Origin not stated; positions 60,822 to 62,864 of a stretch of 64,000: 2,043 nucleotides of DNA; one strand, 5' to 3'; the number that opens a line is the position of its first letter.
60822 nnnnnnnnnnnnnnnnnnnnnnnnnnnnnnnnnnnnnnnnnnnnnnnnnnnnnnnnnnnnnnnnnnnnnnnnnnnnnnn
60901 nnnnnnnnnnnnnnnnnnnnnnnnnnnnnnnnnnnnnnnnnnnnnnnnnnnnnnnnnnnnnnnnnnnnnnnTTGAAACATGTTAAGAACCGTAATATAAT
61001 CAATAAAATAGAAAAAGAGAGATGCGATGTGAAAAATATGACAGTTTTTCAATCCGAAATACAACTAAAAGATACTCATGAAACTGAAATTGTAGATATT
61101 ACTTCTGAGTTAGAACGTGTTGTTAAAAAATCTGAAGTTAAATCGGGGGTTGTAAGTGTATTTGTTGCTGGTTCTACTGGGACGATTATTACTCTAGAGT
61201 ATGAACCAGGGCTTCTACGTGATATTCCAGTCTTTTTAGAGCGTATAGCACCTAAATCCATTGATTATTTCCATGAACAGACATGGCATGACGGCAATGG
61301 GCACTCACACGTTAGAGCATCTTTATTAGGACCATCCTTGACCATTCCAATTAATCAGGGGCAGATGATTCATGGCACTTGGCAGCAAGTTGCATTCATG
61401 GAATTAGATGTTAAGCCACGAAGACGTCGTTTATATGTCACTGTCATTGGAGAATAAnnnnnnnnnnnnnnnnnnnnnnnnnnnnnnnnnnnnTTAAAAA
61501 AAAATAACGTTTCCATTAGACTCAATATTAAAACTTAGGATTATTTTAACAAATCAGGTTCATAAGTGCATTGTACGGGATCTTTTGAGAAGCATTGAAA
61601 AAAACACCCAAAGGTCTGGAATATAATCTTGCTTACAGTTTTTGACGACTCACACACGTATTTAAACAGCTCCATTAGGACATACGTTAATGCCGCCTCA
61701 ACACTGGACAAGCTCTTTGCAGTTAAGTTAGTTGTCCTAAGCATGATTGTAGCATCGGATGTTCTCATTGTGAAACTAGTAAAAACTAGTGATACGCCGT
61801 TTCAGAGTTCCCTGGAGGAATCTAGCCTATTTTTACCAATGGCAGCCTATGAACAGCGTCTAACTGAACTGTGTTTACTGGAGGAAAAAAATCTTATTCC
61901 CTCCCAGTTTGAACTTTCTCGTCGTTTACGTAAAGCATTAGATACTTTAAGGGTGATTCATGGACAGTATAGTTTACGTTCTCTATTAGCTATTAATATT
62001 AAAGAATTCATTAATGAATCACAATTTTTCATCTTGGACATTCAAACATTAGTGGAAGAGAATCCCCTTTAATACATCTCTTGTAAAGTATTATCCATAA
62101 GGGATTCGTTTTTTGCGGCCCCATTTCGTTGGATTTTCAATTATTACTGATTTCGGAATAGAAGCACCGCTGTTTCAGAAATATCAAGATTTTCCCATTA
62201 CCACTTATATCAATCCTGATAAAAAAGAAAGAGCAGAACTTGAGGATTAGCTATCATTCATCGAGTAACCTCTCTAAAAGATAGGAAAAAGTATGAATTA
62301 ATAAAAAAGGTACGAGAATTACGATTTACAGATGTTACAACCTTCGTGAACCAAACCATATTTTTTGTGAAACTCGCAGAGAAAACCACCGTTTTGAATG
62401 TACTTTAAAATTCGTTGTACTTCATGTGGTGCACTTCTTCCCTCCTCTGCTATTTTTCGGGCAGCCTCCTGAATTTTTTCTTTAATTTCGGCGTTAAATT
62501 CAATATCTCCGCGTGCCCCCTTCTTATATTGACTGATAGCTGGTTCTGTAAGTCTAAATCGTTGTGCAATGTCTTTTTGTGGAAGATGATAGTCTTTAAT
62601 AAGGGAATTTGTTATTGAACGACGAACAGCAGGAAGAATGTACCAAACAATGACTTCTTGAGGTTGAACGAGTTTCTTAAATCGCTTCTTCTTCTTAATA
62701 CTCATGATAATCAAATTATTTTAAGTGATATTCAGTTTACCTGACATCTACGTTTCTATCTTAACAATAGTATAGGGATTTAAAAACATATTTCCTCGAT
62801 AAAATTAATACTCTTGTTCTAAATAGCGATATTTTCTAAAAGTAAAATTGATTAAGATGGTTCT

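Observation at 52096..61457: Island with two DpdA/TGT-like base-exchange paralogues, DUF362, a DUF6884-like protein and an MFS transporter, bracketed by DNA methyltransferases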

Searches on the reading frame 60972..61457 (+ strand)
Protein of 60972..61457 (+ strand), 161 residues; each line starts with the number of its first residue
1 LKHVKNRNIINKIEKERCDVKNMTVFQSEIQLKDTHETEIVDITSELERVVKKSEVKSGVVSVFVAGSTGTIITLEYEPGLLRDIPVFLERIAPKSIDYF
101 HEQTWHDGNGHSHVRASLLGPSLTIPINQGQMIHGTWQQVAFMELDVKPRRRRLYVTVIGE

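Call 3: search_protein_families(library=pfam, proteins=[window:60972-61457:+], max_evalue=0.01)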
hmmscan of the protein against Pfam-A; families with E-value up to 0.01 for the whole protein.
window:60972-61457:+ (161 aa): 1 family
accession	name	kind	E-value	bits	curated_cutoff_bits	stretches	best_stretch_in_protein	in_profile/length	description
PF01894.22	UPF0047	-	1.8e-33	115.6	27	1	42-158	1-117/117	Uncharacterised protein family UPF0047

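Call 4: search_protein_families(library=ncbifam, proteins=[window:60972-61457:+], max_evalue=0.01)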
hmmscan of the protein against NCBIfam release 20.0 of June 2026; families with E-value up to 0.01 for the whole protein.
window:60972-61457:+ (161 aa): 1 family
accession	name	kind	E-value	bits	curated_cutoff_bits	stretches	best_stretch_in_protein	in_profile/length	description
TIGR00149.1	TIGR00149_YjbQ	hypoth_equivalog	4e-33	114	67.75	1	29-161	2-132/132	secondary thiamine-phosphate synthase enzyme YjbQ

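Call 5: search_protein_families(library=padloc, proteins=[window:60972-61457:+], max_evalue=0.01)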
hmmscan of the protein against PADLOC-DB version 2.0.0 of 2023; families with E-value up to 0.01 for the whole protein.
window:60972-61457:+ (161 aa): 0 families

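Call 6: search_protein_families(library=phrogs, proteins=[window:60972-61457:+], max_evalue=0.01)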
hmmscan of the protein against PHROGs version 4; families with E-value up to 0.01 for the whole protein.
window:60972-61457:+ (161 aa): 1 family
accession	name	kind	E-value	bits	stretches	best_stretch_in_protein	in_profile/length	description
phrog_37337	-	unknown function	1.8e-07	32.1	1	83-155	3-79/84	-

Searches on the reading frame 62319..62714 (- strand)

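Call 3: search_protein_families(library=pfam, proteins=[window:62319-62714:-], max_evalue=0.01)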
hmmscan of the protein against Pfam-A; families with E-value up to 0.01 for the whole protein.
window:62319-62714:- (131 aa): 2 families
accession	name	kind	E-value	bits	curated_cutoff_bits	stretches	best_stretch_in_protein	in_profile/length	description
PF13744.12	HTH_37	-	0.0063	16.7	27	0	37-67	25-55/80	Helix-turn-helix domain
PF13412.12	HTH_24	-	0.007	16.4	21.9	0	32-63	6-37/48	Winged helix-turn-helix DNA-binding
